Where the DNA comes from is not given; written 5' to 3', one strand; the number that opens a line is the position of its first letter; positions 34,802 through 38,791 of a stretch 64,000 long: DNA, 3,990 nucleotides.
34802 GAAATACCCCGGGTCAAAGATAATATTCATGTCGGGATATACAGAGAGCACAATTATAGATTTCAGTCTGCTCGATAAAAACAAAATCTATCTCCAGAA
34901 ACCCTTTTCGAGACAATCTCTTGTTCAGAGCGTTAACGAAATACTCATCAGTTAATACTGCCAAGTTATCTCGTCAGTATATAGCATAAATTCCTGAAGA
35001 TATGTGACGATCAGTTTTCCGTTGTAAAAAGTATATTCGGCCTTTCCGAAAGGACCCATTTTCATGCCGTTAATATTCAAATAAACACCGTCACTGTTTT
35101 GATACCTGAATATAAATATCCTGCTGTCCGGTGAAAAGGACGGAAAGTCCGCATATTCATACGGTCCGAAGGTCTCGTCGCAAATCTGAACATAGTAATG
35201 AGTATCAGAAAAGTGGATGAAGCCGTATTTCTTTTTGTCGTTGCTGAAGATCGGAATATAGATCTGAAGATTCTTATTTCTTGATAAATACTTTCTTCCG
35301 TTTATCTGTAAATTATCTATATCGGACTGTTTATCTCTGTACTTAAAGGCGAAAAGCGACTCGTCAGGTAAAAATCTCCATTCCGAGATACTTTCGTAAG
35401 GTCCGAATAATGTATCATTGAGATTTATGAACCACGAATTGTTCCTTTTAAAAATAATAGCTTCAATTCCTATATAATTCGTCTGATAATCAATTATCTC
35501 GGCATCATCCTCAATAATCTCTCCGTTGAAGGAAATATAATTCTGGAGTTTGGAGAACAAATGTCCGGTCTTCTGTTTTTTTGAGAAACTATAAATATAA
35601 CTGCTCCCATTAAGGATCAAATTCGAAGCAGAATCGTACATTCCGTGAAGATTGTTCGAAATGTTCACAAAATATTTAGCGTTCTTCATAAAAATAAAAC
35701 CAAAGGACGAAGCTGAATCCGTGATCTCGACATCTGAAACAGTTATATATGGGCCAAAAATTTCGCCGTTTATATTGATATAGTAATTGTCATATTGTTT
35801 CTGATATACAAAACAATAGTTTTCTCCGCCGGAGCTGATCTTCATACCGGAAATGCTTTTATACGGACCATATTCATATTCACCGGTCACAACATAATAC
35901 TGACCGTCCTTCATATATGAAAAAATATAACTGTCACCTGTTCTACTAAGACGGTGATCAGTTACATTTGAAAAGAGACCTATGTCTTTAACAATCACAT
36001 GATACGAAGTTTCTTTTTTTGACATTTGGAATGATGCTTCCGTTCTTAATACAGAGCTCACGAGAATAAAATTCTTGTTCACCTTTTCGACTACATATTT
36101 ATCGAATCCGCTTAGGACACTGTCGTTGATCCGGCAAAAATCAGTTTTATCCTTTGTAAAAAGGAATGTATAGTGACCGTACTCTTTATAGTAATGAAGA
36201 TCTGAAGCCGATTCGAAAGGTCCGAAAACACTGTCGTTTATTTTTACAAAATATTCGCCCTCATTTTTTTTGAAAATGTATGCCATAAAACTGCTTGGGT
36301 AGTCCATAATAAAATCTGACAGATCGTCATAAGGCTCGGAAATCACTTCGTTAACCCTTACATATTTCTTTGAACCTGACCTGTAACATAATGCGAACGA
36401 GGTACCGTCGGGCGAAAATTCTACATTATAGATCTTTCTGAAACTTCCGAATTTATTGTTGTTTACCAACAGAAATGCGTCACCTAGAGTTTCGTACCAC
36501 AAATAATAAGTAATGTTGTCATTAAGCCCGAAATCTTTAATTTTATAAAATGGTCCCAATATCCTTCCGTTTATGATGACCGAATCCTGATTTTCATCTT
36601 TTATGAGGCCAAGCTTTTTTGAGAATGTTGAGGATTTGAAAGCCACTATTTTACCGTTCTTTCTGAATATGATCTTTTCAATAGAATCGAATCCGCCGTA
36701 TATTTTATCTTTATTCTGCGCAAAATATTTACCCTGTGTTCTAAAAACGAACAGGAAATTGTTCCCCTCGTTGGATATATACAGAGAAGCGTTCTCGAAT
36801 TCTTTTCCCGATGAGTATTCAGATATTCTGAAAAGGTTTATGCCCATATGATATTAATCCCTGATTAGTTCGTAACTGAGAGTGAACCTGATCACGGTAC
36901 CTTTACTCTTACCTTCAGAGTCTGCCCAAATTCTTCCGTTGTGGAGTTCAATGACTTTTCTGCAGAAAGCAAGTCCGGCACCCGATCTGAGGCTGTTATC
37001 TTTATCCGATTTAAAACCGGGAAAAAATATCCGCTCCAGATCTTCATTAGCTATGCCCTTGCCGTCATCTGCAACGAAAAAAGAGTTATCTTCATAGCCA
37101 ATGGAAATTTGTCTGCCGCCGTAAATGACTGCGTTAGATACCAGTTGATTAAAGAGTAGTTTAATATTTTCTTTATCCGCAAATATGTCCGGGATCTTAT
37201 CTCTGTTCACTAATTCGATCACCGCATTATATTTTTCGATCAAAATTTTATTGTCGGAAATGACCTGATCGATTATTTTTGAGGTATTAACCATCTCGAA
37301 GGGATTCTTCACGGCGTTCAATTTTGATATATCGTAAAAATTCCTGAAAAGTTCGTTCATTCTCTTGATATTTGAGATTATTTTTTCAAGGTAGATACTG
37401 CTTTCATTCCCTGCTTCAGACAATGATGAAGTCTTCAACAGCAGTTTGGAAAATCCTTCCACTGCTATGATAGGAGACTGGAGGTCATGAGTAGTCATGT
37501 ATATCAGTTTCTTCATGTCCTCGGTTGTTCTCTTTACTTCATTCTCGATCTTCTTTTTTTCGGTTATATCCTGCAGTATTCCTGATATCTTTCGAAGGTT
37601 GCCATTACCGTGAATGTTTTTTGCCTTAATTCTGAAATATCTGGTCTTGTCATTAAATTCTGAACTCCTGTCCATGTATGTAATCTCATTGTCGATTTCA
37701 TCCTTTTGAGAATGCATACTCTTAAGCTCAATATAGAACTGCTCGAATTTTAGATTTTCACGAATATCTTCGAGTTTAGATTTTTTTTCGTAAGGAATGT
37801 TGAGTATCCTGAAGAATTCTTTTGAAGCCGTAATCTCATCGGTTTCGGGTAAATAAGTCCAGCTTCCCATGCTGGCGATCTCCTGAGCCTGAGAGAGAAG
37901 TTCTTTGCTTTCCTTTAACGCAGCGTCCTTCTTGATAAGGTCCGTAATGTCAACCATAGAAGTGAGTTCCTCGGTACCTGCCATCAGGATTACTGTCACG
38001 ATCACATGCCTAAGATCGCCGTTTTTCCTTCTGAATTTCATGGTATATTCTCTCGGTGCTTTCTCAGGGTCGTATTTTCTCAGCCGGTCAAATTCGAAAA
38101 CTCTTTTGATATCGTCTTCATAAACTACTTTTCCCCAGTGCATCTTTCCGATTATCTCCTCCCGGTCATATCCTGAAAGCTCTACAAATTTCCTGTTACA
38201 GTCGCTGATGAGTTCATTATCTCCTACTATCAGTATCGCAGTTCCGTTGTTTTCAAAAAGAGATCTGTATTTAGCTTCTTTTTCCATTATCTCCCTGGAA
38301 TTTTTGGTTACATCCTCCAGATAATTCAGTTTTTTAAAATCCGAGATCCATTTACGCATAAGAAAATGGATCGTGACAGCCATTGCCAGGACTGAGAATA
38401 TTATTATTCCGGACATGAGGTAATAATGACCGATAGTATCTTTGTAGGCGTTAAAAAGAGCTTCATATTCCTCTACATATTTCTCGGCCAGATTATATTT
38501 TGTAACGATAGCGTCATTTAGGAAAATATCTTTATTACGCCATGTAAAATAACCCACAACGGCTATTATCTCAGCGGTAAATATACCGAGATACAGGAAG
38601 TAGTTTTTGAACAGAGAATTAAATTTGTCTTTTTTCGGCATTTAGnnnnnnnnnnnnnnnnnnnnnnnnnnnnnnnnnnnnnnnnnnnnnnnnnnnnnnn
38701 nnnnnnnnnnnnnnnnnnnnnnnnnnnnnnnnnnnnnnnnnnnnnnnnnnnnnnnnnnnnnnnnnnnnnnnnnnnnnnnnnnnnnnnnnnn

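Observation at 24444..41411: A 17-kb contiguous signalling hub of nine PAS/His-kinase/receiver proteins wired for a multi-step phosphorelay, with several atypical parts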

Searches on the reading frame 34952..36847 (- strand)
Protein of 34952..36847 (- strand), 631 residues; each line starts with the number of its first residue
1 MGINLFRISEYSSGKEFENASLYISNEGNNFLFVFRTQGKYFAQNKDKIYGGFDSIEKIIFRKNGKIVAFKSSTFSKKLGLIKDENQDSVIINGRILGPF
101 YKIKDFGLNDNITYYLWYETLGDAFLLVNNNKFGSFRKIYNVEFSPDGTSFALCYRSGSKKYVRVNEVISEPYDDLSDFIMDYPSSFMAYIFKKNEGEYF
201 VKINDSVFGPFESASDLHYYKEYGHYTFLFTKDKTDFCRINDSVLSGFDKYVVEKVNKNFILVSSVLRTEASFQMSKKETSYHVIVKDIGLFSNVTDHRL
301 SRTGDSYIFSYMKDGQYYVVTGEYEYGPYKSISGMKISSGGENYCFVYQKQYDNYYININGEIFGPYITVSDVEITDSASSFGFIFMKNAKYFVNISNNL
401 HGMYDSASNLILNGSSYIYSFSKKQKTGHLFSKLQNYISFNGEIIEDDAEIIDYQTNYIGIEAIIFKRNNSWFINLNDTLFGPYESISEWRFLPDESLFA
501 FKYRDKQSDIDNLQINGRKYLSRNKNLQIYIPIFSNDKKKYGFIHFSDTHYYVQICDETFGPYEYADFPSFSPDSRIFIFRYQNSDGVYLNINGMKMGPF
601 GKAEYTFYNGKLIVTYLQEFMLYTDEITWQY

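Call 4: search_protein_families(library=pfam, proteins=[window:34952-36847:-], max_evalue=0.01)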
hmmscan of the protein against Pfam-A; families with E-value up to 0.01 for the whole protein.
window:34952-36847:- (631 aa): 1 family
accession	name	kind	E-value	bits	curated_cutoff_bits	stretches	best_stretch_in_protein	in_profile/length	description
PF07676.18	PD40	-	0.0034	17.7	20.9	0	565-583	10-28/38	WD40-like Beta Propeller Repeat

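Call 12: find_related_loci(query=window:34952-36847:-, collection=genome_contigs, flank=10000)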
Query window:34952-36847:- (631 aa) in genome_contigs; peptide patterns used: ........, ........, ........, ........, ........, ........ (x = any residue, [..] = any of these).
96 stretches matched a pattern; 1 encode a relative of the query (tblastn E <= 1e-3); 1 distinct loci.
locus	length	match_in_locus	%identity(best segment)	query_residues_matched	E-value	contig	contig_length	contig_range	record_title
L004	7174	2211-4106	81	1-631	0e+0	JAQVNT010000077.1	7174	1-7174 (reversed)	MAG: Candidatus Delongbacteria bacterium isolate STF1_163 NODE_37516_length_7174_cov_4.875834_Sandtown_F1, whole genome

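Call 34: find_homologous_proteins(query=window:34952-36847:-, max_evalue=0.001)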
Query window:34952-36847:- (631 aa): 20 proteins with E <= 0.001 among 8000 candidates.
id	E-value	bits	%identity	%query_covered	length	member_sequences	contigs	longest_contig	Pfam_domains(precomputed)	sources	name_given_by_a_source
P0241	0.0e+0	1420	100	100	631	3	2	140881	-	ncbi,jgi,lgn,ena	-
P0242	0.0e+0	1176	81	100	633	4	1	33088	-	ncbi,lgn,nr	ncbi:MAG: hypothetical protein PHF33_02230 [Candidatus Delongbacteria bacterium]|nr:hypothetical pro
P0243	0.0e+0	1162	79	100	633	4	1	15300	-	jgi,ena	-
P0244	1.4e-235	802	55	100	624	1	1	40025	-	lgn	-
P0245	3.3e-235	801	56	100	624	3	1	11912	-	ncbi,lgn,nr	ncbi:MAG: hypothetical protein JXN63_08815 [Candidatus Delongbacteria bacterium]|nr:hypothetical pro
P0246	2.6e-232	791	55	100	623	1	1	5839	-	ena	-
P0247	1.1e-230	786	55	100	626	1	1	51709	PF07676.19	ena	-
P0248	8.5e-228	776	55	100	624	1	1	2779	-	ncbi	ncbi:MAG: hypothetical protein R6V47_03950 [Candidatus Delongbacteria bacterium]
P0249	3.0e-226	771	53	100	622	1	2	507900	-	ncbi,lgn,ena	-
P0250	2.0e-225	768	55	100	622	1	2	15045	-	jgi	-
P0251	9.6e-225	766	54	100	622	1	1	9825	-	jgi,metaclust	metaclust:\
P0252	3.0e-224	764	55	100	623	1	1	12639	-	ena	-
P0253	8.7e-223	760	53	100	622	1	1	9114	-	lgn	-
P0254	1.7e-219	749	52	100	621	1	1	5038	-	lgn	-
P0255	9.8e-209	713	51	100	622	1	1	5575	-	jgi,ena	-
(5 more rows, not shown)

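Call 39: search_protein_families(library=ncbifam, proteins=[window:34952-36847:-], max_evalue=0.001)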
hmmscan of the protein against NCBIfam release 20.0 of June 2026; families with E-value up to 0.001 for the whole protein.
window:34952-36847:- (631 aa): 1 family
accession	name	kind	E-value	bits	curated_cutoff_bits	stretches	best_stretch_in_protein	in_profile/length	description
NF045725.1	TmcD_fam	equivalog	8.2e-07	28.2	440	0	134-209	59-133/412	electron transfer complex subunit TmcD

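Call 45: predict_structure(alignment_id=A2)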
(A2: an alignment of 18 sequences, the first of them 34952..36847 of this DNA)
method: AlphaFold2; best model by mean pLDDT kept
length: 631 residues; sequences in the alignment: 18
mean_pLDDT: 88.6   pTM: 0.71
mean pLDDT of the five models: 88.6, 86.8, 86.8, 86.0, 84.8
residues with pLDDT >= 90: 380; 70-90: 217; 50-70: 28; < 50: 6
segments of 3 or more residues with pLDDT < 50: 79-84
pLDDT, mean of each block of 10 residues (from residue 1): 87 83 91 92 90 92 90 71 69 90 92 93 92 94 93 95 95 95 95 90 96 96 94 93 91 90 86 64 89 92 88 93 89 92 92 89 92 90 92 93 90 86 77 83 81 81 88 89 91 81 85 85 66 85 84 91 93 92 94 93 93 93 92 65
secondary structure, 60 per line:
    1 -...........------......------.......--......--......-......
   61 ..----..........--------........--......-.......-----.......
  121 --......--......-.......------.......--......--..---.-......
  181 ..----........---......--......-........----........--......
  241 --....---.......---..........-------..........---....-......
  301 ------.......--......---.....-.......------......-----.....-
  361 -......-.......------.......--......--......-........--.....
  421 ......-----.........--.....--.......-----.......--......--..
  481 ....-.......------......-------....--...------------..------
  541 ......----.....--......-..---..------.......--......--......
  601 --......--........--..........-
elements in order: E2-12 E19-24 E31-37 E40-45 E48-53 E55-62 E67-76 E85-92 E95-100 E102-108 E114-120 E123-128 E131-136 E138-144 E151-157 E160-165 E175-182 E187-194 E198-203 E206-211 E213-220 E225-232 E235-240 E243-246 E250-256 E260-269 E277-286 E290-293 E295-300 E307-313 E316-321 E325-329 E331-337 E344-349 E355-359 E362-367 E369-375 E382-388 E391-396 E399-404 E406-413 E416-426 E432-440 E443-447 E450-456 E462-468 E471-476 E479-484 E486-492 E499-504 E512-515 E518-520 E541-546 E551-555 E558-563 E578-584 E587-592 E595-600 E603-608 E611-618 E621-630
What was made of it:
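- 34952..36847 (-): g9: cytoplasmic GPY-repeat protein, predicted tandem beta-propeller; last gene of the minus operon. AlphaFold2 pLDDT is 88.6, all-beta (call 45).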

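Call 49: fold_search(model_id=the predicted structure, library=pdb)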
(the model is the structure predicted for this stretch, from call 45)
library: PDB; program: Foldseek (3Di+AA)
matches with E <= 10: 916; with E <= 0.001: 179
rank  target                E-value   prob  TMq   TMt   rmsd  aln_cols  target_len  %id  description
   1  8hmc_B                7.7e-11  1.00  0.19  0.12  22.2       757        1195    9  base module state 1 of Tetrahymena IFT-A (released 2023-06-14)
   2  9e2g_2B               1.1e-10  1.00  0.18  0.19  22.2       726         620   10  Cryo-EM structure of 48 nm repeat of microtubule doublet from T. brucei flagellum (released 2025-03-12)
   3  8snb_4A               2.0e-10  1.00  0.18  0.18  22.2       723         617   10  atomic model of sea urchin sperm doublet microtubule (48-nm periodicity) (released 2023-06-28)
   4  8y6p                  2.9e-10  1.00  0.22  0.13  27.6       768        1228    9  Structure of the auto-inhibited Dark monomer (released 2024-04-10)
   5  9fqr_Xj               3.2e-10  1.00  0.17  0.13  21.7       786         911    8  96-nm repeat of axonemal doublet microtubules from bovine sperm (released 2025-03-26)
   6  9e2g_2C               4.5e-10  1.00  0.16  0.16  21.7       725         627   10  Cryo-EM structure of 48 nm repeat of microtubule doublet from T. brucei flagellum (released 2025-03-12)
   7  8bbg_A                6.5e-10  1.00  0.17  0.11  28.6       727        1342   10  Structure of the IFT-A complex; anterograde IFT-A train model (released 2022-12-21)
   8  5wyj_BA               1.5e-09  1.00  0.25  0.23  14.0       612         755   11  Cryo-EM structure of the 90S small subunit pre-ribosome (Dhr1-depleted, Enp1-TAP, state 1) (released 2017-03-29)
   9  8ptx_B                3.2e-09  1.00  0.15  0.13  24.2       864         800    9  Cryo-EM structure of human Elp123 in complex with tRNA, acetyl-CoA, 5'-deoxyadenosine and methionine (released 2024-04-17)
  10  7mq8_LT               7.0e-09  1.00  0.21  0.17  19.2       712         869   10  Cryo-EM structure of the human SSU processome, state pre-A1 (released 2021-09-22)
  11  8i7o_P1               1.1e-08  1.00  0.18  0.18  20.0       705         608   10  In situ structure of axonemal doublet microtubules in mouse sperm with 16-nm repeat (released 2023-10-11)
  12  6lqs_B1               1.3e-08  1.00  0.19  0.16  19.9       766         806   11  Cryo-EM structure of 90S small subunit preribosomes in transition states (State D) (released 2020-09-16)
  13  6zqd_UU               1.6e-08  1.00  0.21  0.17  19.9       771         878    8  Cryo-EM structure of the 90S pre-ribosome from Saccharomyces cerevisiae, state Post-A1 (released 2020-09-23)
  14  4ci8_A                1.7e-08  1.00  0.16  0.16  21.8       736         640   11  Crystal structure of the tandem atypical beta-propeller domain of EML1 (released 2014-04-16)
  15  9ejk_A                1.9e-08  1.00  0.18  0.15  22.4       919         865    8  Lgl2 bound to the aPKCiota-Par6b complex in nucleotide-free form. Head sub-complex region subtracted (released 2025-07-02)
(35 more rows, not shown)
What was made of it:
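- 34952..36847 (-): Foldseek hits are tandem propellers (call 49).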

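Call 62: search_protein_representatives(alignment_id=A2)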
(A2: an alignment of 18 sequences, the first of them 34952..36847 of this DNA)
Query: 18 sequences, 622 profile positions. Proteins with E-value up to 0.001 (for the whole library): 2661; up to 1e-10: 887; up to 1e-30: 102. The best 150 are listed.
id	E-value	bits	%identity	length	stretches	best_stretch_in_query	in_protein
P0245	0.0e+00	1032.4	-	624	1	1-622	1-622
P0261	7.7e-156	536.8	-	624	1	3-619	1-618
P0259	1.5e-103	364.1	-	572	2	324-609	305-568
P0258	1.9e-93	330.7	-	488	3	457-610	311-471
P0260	3.9e-91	323.1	-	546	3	8-215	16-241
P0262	5.2e-80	286.3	-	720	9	86-222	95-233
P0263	5.4e-73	263.1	-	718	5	32-228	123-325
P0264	8.2e-61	222.9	-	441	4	88-215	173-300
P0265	9.2e-59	216.1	-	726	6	92-241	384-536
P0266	2.7e-57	211.2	-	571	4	82-228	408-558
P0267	7.5e-55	203.2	-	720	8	86-213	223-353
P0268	9.1e-55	202.9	-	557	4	82-221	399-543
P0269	6.0e-53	196.9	-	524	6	313-417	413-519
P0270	6.6e-52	193.5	-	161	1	235-383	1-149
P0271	1.0e-48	182.9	-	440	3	20-249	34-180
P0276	4.0e-45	171.1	-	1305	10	325-414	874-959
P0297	1.2e-38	149.7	-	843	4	82-174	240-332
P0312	4.8e-36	141.1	-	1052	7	56-362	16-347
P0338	5.6e-33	131.0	-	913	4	89-222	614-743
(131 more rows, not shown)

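Call 63: search_protein_families(library=pfam, proteins=[P0261, P0262, P0263, P0264, P0265, P0266, P0276, P0297, P0312, P0338], max_evalue=0.001)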
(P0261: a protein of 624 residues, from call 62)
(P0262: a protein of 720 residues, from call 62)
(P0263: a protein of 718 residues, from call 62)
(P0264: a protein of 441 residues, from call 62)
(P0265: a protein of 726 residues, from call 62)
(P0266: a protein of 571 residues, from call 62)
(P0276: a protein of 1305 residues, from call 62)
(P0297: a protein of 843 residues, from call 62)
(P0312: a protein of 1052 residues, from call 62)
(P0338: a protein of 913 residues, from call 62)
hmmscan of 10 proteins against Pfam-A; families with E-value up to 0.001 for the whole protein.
P0261 (624 aa): 1 family
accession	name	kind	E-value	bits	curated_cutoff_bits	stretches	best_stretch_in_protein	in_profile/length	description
PF07676.18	PD40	-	8.3e-05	22.9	20.9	0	14-38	8-33/38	WD40-like Beta Propeller Repeat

P0262 (720 aa): 1 family
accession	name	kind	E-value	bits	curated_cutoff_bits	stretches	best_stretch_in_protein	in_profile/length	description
PF17893.6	Cas9_b_hairpin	-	0.00077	19.6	25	0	453-475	51-73/90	CRISPR-associated endonuclease Cas9 beta-hairpin domain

P0263 (718 aa): 0 families

P0264 (441 aa): 0 families

P0265 (726 aa): 1 family
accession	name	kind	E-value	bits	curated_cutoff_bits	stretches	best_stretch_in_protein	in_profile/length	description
PF14237.11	GYF_2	-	0.00027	21.1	25.8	0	494-509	1-16/50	GYF domain 2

P0266 (571 aa): 0 families

P0276 (1305 aa): 1 family
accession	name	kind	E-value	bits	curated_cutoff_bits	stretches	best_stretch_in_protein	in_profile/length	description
PF01471.23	PG_binding_1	-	4.5e-07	30.4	23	1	47-82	1-37/57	Putative peptidoglycan binding domain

P0297 (843 aa): 0 families

P0312 (1052 aa): 1 family
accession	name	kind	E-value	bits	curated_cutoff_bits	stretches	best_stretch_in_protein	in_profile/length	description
PF14237.11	GYF_2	-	0.00016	21.9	25.8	0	1017-1030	1-14/50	GYF domain 2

P0338 (913 aa): 2 families
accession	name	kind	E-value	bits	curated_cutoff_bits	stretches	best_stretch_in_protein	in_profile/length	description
PF00395.25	SLH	-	1.6e-25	89.2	20.8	2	28-69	2-43/44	S-layer homology domain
PF14237.11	GYF_2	-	4.7e-05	23.5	25.8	0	843-864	2-23/50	GYF domain 2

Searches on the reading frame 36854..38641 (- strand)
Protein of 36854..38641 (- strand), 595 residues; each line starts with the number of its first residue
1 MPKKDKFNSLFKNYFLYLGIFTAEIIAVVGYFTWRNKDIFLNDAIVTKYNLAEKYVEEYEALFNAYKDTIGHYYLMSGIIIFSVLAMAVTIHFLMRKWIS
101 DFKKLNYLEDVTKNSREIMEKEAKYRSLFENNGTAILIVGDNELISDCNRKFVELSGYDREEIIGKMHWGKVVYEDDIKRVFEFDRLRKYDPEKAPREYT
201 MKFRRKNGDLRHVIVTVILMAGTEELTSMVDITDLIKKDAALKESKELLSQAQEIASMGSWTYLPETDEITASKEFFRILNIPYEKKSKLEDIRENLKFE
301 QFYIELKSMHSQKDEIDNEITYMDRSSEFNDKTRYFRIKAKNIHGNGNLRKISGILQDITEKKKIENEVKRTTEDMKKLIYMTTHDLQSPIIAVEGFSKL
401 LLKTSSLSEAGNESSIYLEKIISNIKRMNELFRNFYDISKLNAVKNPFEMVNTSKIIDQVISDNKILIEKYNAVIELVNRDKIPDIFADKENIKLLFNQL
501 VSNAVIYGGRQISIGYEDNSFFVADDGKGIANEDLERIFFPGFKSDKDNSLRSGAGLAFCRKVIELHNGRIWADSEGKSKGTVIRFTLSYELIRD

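Call 4: search_protein_families(library=pfam, proteins=[window:36854-38641:-], max_evalue=0.01)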
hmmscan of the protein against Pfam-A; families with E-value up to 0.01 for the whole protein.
window:36854-38641:- (595 aa): 6 families
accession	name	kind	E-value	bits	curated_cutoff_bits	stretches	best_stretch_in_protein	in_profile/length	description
PF02518.31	HATPase_c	-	5.6e-17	62.6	26.4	1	489-590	2-109/111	Histidine kinase-, DNA gyrase B-, and HSP90-like ATPase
PF13426.13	PAS_9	-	7.7e-11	42.6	27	1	135-234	3-103/103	PAS domain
PF00989.32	PAS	-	5.7e-10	39.6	22.6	1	124-220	2-96/113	PAS fold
PF00512.31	HisKA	-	4.4e-08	33.5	26.9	1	377-443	3-65/66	His Kinase A (phospho-acceptor) domain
PF08447.18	PAS_3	-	4.2e-07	30.6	25.6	1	147-217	3-72/89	PAS fold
PF13188.13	PAS_8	-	5.5e-07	29.7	21.8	1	123-167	1-42/65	PAS domain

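Call 39: search_protein_families(library=ncbifam, proteins=[window:36854-38641:-], max_evalue=0.001)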
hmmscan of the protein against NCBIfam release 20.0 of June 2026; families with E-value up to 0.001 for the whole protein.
window:36854-38641:- (595 aa): 52 families (the best 25 are shown)
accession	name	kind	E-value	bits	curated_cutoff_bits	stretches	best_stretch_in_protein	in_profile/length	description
NF046044.1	PnpS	equivalog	3.4e-28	98.8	400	1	295-588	102-389/390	two-component system histidine kinase PnpS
TIGR02966.1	phoR_proteo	equivalog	6.4e-26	91.1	334.2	1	331-587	80-332/333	phosphate regulon sensor histidine kinase PhoR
NF008468.0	PRK11360.1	equivalog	2.9e-24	85.4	646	1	355-590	373-608/616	two-component system sensor histidine kinase AtoS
NF041880.1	EPS_EpsF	equivalog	1.1e-23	83.5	900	1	332-579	229-481/492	response regulator EpsF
NF006800.0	PRK09303.1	equivalog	1.3e-22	80.3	342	1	359-588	134-375/383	histidine kinase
TIGR00229.1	sensory_box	domain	2.4e-22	79.4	22.9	1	120-238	2-122/126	PAS domain S-box protein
NF033091.0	HK_VanS_ACDEFG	equivalog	7.3e-22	77.8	400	1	339-578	36-284/293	vancomycin resistance histidine kinase VanS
NF033092.0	HK_WalK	equivalog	9.4e-22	77.3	725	1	292-590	302-594/594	cell wall metabolism sensor histidine kinase WalK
NF047465.1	hybrid_HK_LvrA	exception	3.3e-21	75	1200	1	362-588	586-816/819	hybrid histidine kinase/response regulator LvrA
NF008302.0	PRK11091.1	equivalog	5.5e-21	74.5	838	1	320-590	226-505/779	aerobic respiration two-component sensor histidine kinase ArcB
NF007004.0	PRK09467.1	equivalog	3.4e-18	65.7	415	1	365-590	221-436/440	two-component system sensor histidine kinase EnvZ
NF007007.0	PRK09470.1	equivalog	5.3e-16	58.6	486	1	369-575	238-445/463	envelope stress sensor histidine kinase CpxA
NF008312.0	PRK11100.1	equivalog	1.5e-15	57.1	356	1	374-588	254-472/477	two-component system sensor histidine kinase CreC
NF007793.0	PRK10490.1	equivalog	6.6e-15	54.2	1123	1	373-590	660-882/895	two-component system sensor histidine kinase KdpD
NF007688.0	PRK10364.1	equivalog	8.1e-15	54.5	479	1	362-589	224-450/460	two-component system sensor histidine kinase ZraS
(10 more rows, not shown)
